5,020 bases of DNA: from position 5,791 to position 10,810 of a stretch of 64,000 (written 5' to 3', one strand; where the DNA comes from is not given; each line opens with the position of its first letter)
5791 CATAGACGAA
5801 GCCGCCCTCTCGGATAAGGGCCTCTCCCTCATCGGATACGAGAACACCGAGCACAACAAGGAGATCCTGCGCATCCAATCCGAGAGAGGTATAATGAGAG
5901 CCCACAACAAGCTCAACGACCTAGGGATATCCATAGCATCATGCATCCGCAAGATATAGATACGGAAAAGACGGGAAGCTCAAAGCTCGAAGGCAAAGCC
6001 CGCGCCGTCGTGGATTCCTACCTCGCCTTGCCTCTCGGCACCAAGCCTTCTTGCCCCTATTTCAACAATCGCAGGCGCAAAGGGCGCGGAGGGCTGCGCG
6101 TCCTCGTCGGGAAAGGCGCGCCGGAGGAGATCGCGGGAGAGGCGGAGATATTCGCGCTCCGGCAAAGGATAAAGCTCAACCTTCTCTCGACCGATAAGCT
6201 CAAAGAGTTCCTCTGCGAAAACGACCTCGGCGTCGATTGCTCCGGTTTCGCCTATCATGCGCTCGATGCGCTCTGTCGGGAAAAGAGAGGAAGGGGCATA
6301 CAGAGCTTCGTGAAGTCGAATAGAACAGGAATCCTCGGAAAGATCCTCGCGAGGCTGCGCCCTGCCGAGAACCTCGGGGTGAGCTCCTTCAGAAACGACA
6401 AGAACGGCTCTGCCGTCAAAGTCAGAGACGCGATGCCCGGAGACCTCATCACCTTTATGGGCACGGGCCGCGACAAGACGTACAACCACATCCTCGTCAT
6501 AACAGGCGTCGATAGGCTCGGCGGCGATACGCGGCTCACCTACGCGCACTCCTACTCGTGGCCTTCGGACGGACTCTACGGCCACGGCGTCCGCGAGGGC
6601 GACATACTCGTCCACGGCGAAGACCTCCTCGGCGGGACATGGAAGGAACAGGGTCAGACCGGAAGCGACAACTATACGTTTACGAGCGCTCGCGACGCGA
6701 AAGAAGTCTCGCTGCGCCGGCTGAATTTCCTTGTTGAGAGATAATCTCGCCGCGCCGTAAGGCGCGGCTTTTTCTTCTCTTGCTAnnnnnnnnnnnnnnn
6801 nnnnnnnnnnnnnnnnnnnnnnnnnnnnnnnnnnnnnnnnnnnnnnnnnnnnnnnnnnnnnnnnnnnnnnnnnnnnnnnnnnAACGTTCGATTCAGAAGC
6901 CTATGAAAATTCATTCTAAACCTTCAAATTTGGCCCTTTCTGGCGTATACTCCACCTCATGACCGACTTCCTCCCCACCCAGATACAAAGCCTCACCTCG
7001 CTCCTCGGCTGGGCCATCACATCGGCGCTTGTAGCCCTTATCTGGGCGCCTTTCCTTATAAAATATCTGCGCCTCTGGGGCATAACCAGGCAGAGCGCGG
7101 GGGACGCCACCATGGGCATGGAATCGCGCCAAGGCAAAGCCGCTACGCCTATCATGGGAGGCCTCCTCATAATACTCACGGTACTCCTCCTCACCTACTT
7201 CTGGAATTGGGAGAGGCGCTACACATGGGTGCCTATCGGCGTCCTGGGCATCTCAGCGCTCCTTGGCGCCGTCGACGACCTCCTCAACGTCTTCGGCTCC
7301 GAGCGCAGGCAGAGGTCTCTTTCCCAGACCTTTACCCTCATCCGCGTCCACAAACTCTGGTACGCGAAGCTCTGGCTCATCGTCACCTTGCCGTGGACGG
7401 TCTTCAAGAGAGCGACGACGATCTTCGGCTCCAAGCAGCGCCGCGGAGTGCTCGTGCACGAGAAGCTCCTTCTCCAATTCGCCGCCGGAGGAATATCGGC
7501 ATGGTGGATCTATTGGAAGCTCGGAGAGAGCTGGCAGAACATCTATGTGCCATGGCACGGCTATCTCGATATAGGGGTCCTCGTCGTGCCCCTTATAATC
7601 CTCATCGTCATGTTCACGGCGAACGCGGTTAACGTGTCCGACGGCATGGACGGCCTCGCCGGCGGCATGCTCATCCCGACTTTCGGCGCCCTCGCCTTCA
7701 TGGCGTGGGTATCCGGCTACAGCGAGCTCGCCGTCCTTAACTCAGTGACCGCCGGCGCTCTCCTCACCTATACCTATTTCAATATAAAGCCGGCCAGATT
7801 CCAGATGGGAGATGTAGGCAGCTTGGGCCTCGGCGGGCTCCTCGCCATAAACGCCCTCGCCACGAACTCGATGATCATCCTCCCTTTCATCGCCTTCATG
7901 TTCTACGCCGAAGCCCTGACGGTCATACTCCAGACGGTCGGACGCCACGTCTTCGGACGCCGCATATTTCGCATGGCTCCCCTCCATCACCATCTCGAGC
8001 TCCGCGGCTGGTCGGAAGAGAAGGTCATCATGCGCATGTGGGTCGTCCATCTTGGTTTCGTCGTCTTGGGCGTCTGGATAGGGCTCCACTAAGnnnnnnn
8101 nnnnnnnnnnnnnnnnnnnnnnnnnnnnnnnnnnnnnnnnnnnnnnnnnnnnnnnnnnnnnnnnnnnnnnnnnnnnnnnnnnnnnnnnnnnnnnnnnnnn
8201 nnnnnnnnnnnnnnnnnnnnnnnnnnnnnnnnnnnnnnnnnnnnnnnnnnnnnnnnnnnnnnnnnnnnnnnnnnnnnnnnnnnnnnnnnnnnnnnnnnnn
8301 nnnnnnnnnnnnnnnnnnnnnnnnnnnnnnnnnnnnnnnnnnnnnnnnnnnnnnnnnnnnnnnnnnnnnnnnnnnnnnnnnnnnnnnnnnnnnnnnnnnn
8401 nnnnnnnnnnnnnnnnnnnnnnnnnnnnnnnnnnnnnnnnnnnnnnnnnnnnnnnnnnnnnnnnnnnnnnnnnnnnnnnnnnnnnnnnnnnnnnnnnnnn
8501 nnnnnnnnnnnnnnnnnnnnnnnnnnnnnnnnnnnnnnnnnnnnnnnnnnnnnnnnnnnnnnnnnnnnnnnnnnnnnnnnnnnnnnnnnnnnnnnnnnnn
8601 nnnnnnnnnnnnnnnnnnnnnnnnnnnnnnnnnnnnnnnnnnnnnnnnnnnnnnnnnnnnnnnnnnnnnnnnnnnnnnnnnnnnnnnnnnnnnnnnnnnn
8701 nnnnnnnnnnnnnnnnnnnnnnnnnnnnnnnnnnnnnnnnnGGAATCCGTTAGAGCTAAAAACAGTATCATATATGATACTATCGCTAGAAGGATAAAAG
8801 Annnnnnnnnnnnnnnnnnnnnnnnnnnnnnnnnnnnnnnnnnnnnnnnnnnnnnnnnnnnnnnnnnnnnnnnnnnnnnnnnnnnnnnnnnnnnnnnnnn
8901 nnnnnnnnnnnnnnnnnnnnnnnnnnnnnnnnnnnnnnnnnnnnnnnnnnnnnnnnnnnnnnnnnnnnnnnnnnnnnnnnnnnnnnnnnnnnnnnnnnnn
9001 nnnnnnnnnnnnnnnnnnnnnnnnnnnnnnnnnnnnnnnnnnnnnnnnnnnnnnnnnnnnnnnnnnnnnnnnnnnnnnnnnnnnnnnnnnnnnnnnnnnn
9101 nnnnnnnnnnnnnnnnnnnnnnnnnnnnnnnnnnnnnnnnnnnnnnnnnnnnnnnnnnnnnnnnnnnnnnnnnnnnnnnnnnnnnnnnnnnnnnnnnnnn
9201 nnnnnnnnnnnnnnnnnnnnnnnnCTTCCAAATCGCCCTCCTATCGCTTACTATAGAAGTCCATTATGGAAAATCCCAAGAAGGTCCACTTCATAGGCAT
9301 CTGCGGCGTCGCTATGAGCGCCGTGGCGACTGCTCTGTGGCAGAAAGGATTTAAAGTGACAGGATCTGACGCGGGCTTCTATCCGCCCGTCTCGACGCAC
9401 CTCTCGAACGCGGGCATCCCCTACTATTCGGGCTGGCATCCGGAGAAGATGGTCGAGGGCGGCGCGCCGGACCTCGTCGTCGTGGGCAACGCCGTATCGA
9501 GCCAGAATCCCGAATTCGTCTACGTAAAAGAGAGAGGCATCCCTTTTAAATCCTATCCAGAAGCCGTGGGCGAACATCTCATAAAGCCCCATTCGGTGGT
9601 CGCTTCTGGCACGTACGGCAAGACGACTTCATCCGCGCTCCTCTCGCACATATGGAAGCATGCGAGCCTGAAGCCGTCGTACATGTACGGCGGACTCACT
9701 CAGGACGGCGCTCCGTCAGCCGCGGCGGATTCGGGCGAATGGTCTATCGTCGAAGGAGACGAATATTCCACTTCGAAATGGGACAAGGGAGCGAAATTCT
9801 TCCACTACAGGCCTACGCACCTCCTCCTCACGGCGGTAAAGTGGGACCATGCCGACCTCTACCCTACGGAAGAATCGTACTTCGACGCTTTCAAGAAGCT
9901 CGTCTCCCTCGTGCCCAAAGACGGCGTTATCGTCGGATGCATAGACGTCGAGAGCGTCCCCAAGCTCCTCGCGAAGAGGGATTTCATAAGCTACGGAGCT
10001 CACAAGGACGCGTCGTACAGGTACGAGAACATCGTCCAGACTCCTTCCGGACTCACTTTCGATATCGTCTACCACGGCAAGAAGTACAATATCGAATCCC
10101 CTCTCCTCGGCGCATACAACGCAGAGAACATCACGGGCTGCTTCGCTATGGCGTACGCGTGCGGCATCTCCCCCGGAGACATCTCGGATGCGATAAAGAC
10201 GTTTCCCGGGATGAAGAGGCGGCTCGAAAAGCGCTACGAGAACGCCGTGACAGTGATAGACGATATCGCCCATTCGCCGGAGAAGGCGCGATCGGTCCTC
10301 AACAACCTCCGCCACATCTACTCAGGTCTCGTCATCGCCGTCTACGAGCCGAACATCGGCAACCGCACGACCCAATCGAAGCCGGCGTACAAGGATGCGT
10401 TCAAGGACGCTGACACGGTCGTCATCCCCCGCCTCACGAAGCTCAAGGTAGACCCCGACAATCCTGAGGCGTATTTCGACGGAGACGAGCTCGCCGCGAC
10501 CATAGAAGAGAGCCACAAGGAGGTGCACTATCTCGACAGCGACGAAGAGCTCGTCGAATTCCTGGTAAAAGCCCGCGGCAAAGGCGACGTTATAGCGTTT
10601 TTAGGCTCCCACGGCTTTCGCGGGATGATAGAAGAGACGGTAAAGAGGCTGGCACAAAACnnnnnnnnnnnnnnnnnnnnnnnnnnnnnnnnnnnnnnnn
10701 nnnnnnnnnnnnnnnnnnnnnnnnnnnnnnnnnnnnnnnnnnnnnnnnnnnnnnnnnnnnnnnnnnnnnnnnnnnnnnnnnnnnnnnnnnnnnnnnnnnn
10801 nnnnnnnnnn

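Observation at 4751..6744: Overlapping ATP-grasp ligase + Cys/His peptidase-like gene pair next to rsmI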

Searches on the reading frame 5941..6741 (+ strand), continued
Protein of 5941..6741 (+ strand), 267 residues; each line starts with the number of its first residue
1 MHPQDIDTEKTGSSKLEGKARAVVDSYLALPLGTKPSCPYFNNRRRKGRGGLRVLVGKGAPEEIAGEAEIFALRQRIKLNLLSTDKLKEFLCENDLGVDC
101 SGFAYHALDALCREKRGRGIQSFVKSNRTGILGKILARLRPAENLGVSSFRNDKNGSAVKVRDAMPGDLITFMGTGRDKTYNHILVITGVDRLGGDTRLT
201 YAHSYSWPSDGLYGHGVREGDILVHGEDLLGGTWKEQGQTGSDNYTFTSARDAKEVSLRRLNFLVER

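Call 81: search_protein_families(library=pfam, proteins=[P0405, P0459, P0451, P0494, P0495, P0369, P0377, P0479, P0464], max_evalue=0.01)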
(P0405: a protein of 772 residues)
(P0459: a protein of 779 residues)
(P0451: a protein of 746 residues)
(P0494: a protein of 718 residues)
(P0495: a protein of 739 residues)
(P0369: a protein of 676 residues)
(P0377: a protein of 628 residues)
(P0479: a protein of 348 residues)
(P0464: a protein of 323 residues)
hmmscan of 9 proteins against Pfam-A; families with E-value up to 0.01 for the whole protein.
P0405 (772 aa): 0 families

P0459 (779 aa): 0 families

P0451 (746 aa): 1 family
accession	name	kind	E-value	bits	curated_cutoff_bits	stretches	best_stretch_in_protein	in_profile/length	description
PF02655.19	ATP-grasp_3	-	0.0011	19.5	23.2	1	163-328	30-157/160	ATP-grasp domain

P0494 (718 aa): 3 families
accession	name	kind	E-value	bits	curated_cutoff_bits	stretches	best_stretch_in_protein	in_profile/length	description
PF02655.19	ATP-grasp_3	-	3.5e-11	43.9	23.2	1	117-294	2-157/160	ATP-grasp domain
PF14397.11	ATPgrasp_ST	-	0.0011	18.7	31.4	0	271-298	232-260/278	Sugar-transfer associated ATP-grasp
PF02222.28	ATP-grasp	-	0.0061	16.7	27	0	126-302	3-170/179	ATP-grasp domain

P0495 (739 aa): 5 families
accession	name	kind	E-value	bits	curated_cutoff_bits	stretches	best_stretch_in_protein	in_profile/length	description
PF02655.19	ATP-grasp_3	-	3.4e-08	34.2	23.2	1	124-302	2-157/160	ATP-grasp domain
PF14397.11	ATPgrasp_ST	-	7.6e-06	25.8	31.4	0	277-306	231-260/278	Sugar-transfer associated ATP-grasp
PF14398.11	ATPgrasp_YheCD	-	4.9e-05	23.2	26.8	1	257-312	184-237/255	YheC/D like ATP-grasp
PF00877.26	NLPC_P60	-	0.0032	17.9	23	0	551-655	6-70/105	NlpC/P60 family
PF06973.17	DUF1297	-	0.008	16.2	23.8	0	269-311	109-151/188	Domain of unknown function (DUF1297)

P0369 (676 aa): 3 families
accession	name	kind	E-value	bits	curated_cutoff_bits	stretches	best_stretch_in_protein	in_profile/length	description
PF02655.19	ATP-grasp_3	-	1.5e-06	28.8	23.2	1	111-285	2-157/160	ATP-grasp domain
PF14398.11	ATPgrasp_YheCD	-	3.5e-05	23.6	26.8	1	237-290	178-232/255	YheC/D like ATP-grasp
PF14397.11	ATPgrasp_ST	-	0.00086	19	31.4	1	250-288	220-259/278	Sugar-transfer associated ATP-grasp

P0377 (628 aa): 4 families
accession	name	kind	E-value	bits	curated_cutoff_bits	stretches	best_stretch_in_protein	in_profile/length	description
PF02655.19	ATP-grasp_3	-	9.5e-09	36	23.2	1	130-300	4-156/160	ATP-grasp domain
PF14398.11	ATPgrasp_YheCD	-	0.00045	20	26.8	1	251-318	178-243/255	YheC/D like ATP-grasp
PF00877.26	NLPC_P60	-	0.0013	19.1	23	1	463-601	13-101/105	NlpC/P60 family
PF05770.16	Ins134_P3_kin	-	0.0052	16.8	23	1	246-299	127-181/201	Inositol 1,3,4-trisphosphate 5/6-kinase ATP-grasp domain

P0479 (348 aa): 0 families

P0464 (323 aa): 0 families

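Call 91: search_protein_families(library=pfam, proteins=[L072:9992-10762:+, L072:10837-11721:+, L072:11669-13096:+, L072:13096-13818:+, L072:8572-9210:+, L069:2076-3119:+, L069:3141-3860:+, L069:4190-5098:+, L069:5077-6222:+], max_evalue=0.01)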
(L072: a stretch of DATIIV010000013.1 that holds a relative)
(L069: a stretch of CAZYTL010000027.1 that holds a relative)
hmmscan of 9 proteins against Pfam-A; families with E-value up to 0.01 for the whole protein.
L072:9992-10762:+ (257 aa): 0 families

L072:10837-11721:+ (295 aa): 9 families
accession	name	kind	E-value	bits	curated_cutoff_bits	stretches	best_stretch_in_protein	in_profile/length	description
PF01715.23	IPPT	-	2.9e-58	197.8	23.6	1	42-269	2-242/243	IPP transferase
PF01745.22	IPT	-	1.5e-05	25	20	1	10-58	5-53/233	Isopentenyl transferase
PF13671.12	AAA_33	-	0.00029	21.6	27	1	8-96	1-87/143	AAA domain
PF13191.12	AAA_16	-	0.00085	20.3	32.6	1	3-72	21-85/167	AAA ATPase domain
PF13476.12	AAA_23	-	0.00086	20.4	27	1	6-34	19-47/201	AAA domain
PF13238.12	AAA_18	-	0.0049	17.8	29.4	0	9-29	1-21/128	AAA domain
PF13401.12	AAA_22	-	0.0053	17.5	27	0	5-43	4-38/130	AAA domain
PF02224.24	Cytidylate_kin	-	0.0061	16.7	26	0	9-48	1-38/211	Cytidylate kinase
PF00005.33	ABC_tran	-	0.0068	17.5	25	0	7-64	12-67/137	ABC transporter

L072:11669-13096:+ (476 aa): 2 families
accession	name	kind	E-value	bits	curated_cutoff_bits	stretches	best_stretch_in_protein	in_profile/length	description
PF08353.15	MurT_C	-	1.8e-29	102.4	25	1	350-458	1-110/110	MurT ligase C-terminal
PF08245.18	Mur_ligase_M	-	3.9e-19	69.8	24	2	76-228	1-162/200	Mur ligase middle domain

L072:13096-13818:+ (241 aa): 1 family
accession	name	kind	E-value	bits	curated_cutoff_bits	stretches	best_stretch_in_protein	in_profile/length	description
PF07685.20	GATase_3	-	2.7e-34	119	27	1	9-200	2-195/196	CobB/CobQ-like glutamine amidotransferase domain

L072:8572-9210:+ (213 aa): 0 families

L069:2076-3119:+ (348 aa): 1 family
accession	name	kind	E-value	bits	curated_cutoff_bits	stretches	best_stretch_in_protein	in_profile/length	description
PF00953.26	Glycos_transf_4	-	2.8e-30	105.8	27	1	104-272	2-158/160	Glycosyl transferase family 4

L069:3141-3860:+ (240 aa): 0 families

L069:4190-5098:+ (303 aa): 1 family
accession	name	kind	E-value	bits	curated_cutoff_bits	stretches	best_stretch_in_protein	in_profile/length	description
PF00291.31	PALP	-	6.9e-51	173.8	35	1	25-301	2-295/295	Pyridoxal-phosphate dependent enzyme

L069:5077-6222:+ (382 aa): 1 family
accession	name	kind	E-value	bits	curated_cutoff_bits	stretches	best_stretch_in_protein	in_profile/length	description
PF07690.21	MFS_1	-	7.1e-10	38.8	33.4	1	29-308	15-304/347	Major Facilitator Superfamily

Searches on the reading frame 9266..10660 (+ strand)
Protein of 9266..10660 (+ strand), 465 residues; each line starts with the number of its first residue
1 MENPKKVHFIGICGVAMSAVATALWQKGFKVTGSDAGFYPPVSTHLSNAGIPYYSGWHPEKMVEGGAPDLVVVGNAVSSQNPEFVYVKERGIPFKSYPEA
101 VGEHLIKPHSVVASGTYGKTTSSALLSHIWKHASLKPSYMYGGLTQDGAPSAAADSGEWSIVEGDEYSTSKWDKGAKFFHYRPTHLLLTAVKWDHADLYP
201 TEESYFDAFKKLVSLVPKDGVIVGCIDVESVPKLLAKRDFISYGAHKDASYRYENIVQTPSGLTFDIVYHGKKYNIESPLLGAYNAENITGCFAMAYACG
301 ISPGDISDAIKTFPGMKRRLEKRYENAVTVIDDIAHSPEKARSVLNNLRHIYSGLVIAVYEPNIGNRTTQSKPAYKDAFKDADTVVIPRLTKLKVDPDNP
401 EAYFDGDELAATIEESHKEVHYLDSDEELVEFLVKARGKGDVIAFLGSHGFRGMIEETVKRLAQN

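Call 6: search_protein_families(library=pfam, proteins=[window:9266-10660:+], max_evalue=0.01)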
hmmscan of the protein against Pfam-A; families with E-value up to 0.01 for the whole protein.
window:9266-10660:+ (465 aa): 3 families
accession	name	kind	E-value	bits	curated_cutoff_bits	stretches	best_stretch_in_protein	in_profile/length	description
PF01225.30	Mur_ligase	-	1.1e-20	74.2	21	1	6-104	1-90/95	Mur ligase family, catalytic domain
PF08245.18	Mur_ligase_M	-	2.2e-20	73.9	24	1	114-296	2-200/200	Mur ligase middle domain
PF02875.26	Mur_ligase_C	-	2.6e-13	51.4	28.4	1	318-449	1-127/127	Mur ligase, glutamate ligase domain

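Call 27: search_protein_families(library=ncbifam, proteins=[window:9266-10660:+], max_evalue=0.01)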
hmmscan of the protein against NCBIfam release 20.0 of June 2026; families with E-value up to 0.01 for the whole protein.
window:9266-10660:+ (465 aa): 19 families
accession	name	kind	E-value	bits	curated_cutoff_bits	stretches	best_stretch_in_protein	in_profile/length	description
TIGR01082.1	murC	equivalog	3.4e-79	267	335.1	1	6-449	1-439/449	UDP-N-acetylmuramate--L-alanine ligase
TIGR01081.1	mpl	equivalog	2.9e-69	234.2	388.7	1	6-459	1-444/448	UDP-N-acetylmuramate:L-alanyl-gamma-D-glutamyl-meso-diaminopimelate ligase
NF011171.0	PRK14573.1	equivalog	1.7e-47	161.8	1015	1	3-448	3-434/809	bifunctional UDP-N-acetylmuramate--L-alanine ligase/D-alanine--D-alanine ligase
NF001126.0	PRK00139.1-4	equivalog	9.3e-25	87.1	373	1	188-361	199-375/486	UDP-N-acetylmuramoyl-L-alanyl-D-glutamate--2,6-diaminopimelate ligase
NF053645.1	pMurC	equivalog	9.4e-24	83.9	560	2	9-138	3-132/492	pseudomurein biosynthesis peptide ligase pMurC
NF001124.0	PRK00139.1-2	equivalog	3.3e-21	75.6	476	1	189-387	205-410/500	UDP-N-acetylmuramoyl-L-alanyl-D-glutamate--2,6-diaminopimelate ligase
TIGR01085.1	murE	subfamily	2.4e-19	69.6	257.3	1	187-447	182-445/472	UDP-N-acetylmuramyl-tripeptide synthetase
NF008896.0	PRK11929.1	equivalog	8e-18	63.7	1023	1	189-387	208-418/965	bifunctional UDP-N-acetylmuramoyl-L-alanyl-D-glutamate--2,6-diaminopimelate ligase MurE/UDP-N-acetylmuramoyl-tripeptide--D-alanyl-D-alanine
TIGR01087.1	murD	equivalog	1.8e-16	60.3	211.95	1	10-333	5-322/441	UDP-N-acetylmuramoyl-L-alanine--D-glutamate ligase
TIGR01143.1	murF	subfamily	3.9e-16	59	288.6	1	182-334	149-303/418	UDP-N-acetylmuramoyl-tripeptide--D-alanyl-D-alanine ligase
NF053648.1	pMurE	equivalog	9.7e-12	44.3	600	1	183-451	190-454/464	pseudomurein biosynthesis peptide ligase pMurE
NF001123.0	PRK00139.1-1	equivalog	2.1e-11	43.2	586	1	189-387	203-409/493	UDP-N-acetylmuramoyl-L-alanyl-D-glutamate--2,6-diaminopimelate ligase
NF010628.0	PRK14022.1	equivalog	4.6e-11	42.1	536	1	191-443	209-450/483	UDP-N-acetylmuramoyl-L-alanyl-D-glutamate--L-lysine ligase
NF053646.1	pMurD1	equivalog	1.3e-09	37.3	610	1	221-363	221-361/465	pseudomurein biosynthesis peptide ligase pMurD1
NF033197.0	F430_CfbE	equivalog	7.2e-08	31.8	250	1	269-334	255-320/430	coenzyme F430 synthase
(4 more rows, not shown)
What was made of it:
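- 9266..10663 (+): Context: Mur ligase of the MurC/Mpl type. Calls 6 and 27: murC 267 bits (cut-off 335) and mpl 234 bits (cut-off 389), so the assignment between the two is unresolved.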
